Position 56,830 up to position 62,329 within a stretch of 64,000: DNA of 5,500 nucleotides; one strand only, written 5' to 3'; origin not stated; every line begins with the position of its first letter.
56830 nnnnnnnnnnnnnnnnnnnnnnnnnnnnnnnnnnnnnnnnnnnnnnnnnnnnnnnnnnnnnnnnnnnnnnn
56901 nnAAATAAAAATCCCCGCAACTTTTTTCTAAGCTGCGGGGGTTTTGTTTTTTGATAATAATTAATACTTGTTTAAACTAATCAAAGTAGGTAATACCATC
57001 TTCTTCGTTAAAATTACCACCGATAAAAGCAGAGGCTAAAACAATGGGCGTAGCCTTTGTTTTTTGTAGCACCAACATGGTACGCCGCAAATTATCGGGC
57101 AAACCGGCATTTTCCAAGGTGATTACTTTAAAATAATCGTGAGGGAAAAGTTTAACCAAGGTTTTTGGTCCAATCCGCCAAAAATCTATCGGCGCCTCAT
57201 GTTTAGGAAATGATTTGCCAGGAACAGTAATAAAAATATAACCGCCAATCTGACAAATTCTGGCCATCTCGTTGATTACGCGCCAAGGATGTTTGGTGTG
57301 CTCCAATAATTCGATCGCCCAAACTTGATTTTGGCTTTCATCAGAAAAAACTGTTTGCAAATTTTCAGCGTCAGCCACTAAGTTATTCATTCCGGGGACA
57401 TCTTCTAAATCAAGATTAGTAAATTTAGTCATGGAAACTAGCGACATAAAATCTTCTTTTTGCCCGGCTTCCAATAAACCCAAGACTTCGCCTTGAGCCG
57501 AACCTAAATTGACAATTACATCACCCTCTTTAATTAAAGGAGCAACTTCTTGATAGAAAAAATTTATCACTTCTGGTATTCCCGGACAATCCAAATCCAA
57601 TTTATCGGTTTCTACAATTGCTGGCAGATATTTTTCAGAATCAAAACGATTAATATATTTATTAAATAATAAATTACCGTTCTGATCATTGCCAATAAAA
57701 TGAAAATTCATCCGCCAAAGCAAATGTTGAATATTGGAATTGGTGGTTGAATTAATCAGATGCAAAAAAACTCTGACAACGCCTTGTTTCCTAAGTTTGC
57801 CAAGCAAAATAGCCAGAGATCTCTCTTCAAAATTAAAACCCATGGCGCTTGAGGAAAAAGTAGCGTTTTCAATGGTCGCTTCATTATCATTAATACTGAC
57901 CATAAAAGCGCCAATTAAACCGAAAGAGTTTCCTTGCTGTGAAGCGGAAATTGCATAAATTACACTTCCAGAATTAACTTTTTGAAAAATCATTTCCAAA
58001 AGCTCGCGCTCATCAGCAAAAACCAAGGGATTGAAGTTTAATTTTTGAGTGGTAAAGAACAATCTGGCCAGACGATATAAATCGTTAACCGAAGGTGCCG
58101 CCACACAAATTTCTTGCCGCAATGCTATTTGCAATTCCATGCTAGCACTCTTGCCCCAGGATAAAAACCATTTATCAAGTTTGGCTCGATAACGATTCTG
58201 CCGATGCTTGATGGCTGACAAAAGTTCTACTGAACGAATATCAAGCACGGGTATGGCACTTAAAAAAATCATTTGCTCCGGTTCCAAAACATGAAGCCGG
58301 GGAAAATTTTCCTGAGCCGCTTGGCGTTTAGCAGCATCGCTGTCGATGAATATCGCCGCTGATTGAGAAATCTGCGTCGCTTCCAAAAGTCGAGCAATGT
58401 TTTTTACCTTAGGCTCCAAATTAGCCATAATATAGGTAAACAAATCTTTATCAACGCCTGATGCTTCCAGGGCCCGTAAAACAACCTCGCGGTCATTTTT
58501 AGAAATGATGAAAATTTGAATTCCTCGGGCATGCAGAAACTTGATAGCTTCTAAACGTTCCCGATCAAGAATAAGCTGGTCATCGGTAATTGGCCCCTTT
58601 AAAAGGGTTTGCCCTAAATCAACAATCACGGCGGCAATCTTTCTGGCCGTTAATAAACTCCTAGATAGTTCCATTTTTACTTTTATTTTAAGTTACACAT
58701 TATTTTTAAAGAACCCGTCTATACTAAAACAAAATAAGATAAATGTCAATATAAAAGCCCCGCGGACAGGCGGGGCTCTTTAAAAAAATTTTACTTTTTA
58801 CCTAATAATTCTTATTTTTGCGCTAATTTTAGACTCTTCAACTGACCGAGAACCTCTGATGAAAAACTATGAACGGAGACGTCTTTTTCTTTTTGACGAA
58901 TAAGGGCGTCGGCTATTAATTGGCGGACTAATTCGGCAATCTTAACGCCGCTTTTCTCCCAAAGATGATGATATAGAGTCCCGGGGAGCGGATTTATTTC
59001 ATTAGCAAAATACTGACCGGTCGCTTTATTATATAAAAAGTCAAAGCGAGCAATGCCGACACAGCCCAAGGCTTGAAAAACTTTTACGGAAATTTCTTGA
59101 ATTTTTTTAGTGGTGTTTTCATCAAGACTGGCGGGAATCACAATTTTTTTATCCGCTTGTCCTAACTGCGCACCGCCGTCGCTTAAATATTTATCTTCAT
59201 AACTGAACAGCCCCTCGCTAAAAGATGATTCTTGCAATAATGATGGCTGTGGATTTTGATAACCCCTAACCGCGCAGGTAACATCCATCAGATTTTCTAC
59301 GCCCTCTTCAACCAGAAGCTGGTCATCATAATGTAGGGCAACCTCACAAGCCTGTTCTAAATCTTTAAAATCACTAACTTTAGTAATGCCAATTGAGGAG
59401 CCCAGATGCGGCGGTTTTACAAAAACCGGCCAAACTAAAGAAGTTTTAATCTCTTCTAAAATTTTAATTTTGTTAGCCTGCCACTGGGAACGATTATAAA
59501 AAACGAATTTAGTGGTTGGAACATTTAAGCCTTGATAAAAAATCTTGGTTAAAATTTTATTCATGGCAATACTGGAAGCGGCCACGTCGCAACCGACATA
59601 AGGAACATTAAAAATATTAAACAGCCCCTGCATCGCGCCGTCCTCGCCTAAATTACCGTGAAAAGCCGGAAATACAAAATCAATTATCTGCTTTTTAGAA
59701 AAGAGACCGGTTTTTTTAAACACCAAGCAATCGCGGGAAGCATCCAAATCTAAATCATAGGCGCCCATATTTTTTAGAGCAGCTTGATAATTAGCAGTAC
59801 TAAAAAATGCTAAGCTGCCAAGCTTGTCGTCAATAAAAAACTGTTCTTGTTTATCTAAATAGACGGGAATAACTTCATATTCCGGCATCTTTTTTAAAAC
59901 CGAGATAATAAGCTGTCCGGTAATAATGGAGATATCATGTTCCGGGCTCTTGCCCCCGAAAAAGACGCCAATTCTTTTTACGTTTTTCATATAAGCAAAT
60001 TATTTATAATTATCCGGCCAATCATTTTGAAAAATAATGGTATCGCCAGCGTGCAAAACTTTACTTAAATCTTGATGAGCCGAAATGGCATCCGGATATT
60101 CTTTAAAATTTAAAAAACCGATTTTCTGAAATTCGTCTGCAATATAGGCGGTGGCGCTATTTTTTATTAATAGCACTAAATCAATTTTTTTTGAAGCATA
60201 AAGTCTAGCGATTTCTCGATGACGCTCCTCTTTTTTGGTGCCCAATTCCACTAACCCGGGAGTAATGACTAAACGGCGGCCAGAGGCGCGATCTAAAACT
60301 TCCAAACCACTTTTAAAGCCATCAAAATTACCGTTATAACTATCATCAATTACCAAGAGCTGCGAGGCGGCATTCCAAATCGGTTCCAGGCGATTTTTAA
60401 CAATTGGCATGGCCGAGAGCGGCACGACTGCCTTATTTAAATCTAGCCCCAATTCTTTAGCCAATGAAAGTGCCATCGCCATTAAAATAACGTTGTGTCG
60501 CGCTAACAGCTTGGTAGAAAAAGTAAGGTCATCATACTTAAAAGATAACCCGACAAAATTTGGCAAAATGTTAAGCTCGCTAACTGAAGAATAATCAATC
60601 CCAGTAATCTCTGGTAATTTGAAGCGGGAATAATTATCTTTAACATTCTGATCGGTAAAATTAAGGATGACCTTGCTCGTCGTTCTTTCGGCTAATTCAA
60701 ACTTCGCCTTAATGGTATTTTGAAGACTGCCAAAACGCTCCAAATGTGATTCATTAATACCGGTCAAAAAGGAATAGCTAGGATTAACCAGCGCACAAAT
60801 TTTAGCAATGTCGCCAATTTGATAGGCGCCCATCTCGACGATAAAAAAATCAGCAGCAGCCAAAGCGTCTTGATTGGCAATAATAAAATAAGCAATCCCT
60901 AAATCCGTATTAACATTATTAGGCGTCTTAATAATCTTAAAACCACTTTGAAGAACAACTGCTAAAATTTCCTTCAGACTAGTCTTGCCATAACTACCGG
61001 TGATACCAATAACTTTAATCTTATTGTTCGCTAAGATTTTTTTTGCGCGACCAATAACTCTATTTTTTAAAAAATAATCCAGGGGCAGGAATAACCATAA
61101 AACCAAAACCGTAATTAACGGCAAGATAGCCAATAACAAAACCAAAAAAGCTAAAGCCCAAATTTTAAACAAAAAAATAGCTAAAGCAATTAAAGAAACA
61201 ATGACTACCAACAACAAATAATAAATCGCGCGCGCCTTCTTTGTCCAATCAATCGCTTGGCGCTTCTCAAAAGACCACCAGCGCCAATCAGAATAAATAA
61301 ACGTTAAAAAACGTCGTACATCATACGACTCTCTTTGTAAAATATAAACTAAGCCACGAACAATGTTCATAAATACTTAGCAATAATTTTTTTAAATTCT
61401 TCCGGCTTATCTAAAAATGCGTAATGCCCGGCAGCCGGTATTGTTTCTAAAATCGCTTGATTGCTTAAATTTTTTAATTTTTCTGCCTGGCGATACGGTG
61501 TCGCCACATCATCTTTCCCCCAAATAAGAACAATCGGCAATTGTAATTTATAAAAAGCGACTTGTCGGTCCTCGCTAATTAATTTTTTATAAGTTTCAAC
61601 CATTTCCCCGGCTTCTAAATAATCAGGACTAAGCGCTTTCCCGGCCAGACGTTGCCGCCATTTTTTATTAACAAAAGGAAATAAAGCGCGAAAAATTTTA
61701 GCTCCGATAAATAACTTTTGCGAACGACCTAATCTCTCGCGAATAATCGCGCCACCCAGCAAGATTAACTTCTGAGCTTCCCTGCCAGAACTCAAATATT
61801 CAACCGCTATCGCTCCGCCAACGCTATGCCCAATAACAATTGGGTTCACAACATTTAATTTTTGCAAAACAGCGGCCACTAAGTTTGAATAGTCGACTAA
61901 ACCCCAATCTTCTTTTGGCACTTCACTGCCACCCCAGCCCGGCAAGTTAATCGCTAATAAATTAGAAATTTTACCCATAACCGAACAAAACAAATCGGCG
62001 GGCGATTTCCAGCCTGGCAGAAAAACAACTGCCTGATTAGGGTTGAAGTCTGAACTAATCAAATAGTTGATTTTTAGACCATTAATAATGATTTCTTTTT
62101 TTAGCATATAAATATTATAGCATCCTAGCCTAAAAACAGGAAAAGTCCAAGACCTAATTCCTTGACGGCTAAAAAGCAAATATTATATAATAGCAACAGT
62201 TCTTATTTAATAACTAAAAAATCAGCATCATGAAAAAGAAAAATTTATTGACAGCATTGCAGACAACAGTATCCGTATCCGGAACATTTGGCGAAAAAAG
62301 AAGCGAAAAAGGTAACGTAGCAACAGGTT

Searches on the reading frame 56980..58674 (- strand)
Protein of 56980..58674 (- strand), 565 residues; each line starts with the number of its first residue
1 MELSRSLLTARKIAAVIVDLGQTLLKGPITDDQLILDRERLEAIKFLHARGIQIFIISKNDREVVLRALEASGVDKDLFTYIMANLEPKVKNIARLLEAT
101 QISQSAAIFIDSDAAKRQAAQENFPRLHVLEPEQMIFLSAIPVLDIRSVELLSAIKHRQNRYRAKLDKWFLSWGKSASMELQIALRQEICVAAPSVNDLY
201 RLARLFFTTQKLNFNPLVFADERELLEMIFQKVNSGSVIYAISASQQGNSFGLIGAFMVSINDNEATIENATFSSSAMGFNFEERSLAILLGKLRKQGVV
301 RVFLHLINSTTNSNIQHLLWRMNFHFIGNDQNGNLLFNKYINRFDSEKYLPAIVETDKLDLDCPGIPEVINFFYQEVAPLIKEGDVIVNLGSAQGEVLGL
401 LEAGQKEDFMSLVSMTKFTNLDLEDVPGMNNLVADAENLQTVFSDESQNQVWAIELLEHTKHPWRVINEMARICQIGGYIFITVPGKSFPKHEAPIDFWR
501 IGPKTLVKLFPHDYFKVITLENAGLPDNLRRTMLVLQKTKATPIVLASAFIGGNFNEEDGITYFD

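Call 39: search_protein_families(library=pfam, proteins=[window:56980-58674:-], max_evalue=0.01)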
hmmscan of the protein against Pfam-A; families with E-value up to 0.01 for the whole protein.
window:56980-58674:- (565 aa): 4 families
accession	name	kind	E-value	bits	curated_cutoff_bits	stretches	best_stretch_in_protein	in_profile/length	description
PF08241.18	Methyltransf_11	-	1.1e-06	29.6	21.2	1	429-482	44-95/95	Methyltransferase domain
PF13489.12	Methyltransf_23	-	3.1e-06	27.5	27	1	375-525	14-159/164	Methyltransferase domain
PF00702.32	Hydrolase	-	1.2e-05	26.3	26.4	1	32-120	95-187/191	haloacid dehalogenase-like hydrolase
PF13419.12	HAD_2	-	0.00078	20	23.8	1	41-112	85-160/178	Haloacid dehalogenase-like hydrolase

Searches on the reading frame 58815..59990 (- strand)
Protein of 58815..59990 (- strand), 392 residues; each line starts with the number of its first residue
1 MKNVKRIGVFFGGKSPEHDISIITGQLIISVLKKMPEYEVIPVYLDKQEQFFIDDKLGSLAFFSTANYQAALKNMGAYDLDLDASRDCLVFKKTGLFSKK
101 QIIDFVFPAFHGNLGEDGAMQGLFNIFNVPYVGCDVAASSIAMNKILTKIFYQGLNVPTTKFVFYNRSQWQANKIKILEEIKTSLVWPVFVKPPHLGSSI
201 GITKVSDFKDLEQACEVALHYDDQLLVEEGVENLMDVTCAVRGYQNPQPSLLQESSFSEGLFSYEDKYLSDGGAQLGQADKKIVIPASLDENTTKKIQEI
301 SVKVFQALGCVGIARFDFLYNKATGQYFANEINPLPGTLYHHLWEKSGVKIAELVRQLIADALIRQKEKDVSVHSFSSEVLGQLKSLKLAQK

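Call 39: search_protein_families(library=pfam, proteins=[window:58815-59990:-], max_evalue=0.01)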
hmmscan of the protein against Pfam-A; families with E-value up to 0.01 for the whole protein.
window:58815-59990:- (392 aa): 4 families
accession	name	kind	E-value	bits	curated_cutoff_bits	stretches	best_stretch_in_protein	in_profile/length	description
PF07478.18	Dala_Dala_lig_C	-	6.4e-48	163.4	24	1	153-359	3-203/204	D-ala D-ala ligase C-terminus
PF01820.27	Dala_Dala_lig_N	-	2.5e-28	99.4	34.6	1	6-134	1-121/121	D-ala D-ala ligase N-terminus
PF02222.28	ATP-grasp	-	5.1e-07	29.9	27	0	283-334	112-161/179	ATP-grasp domain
PF02786.22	CPSase_L_D2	-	0.00012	22.2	19.8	1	286-334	129-178/211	Carbamoyl-phosphate synthase L chain, ATP binding domain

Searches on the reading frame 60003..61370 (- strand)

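Call 39: search_protein_families(library=pfam, proteins=[window:60003-61370:-], max_evalue=0.01)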
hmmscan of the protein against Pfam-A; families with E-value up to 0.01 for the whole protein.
window:60003-61370:- (456 aa): 2 families
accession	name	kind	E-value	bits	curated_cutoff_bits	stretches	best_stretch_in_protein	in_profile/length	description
PF08245.18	Mur_ligase_M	-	1.1e-22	81.5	24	1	123-301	1-197/200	Mur ligase middle domain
PF02875.26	Mur_ligase_C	-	2.1e-09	38.7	28.4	1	327-447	2-123/127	Mur ligase, glutamate ligase domain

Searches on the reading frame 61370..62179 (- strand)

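Call 39: search_protein_families(library=pfam, proteins=[window:61370-62179:-], max_evalue=0.01)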
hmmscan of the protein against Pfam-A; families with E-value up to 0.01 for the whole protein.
window:61370-62179:- (270 aa): 5 families
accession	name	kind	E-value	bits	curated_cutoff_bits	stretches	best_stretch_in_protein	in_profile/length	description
PF00561.26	Abhydrolase_1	-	1.9e-20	74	25.8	2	50-177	2-130/245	alpha/beta hydrolase fold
PF12697.13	Abhydrolase_6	-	1.1e-17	65.9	26.3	1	51-262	1-214/217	Alpha/beta hydrolase family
PF12146.15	Hydrolase_4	-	6.9e-09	35.8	27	1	75-257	35-237/239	Serine aminopeptidase, S33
PF08386.16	Abhydrolase_4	-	0.0031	18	21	1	213-270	34-91/103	TAP-like protein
PF12695.13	Abhydrolase_5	-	0.0031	17.7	27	0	100-142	45-88/164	Alpha/beta hydrolase family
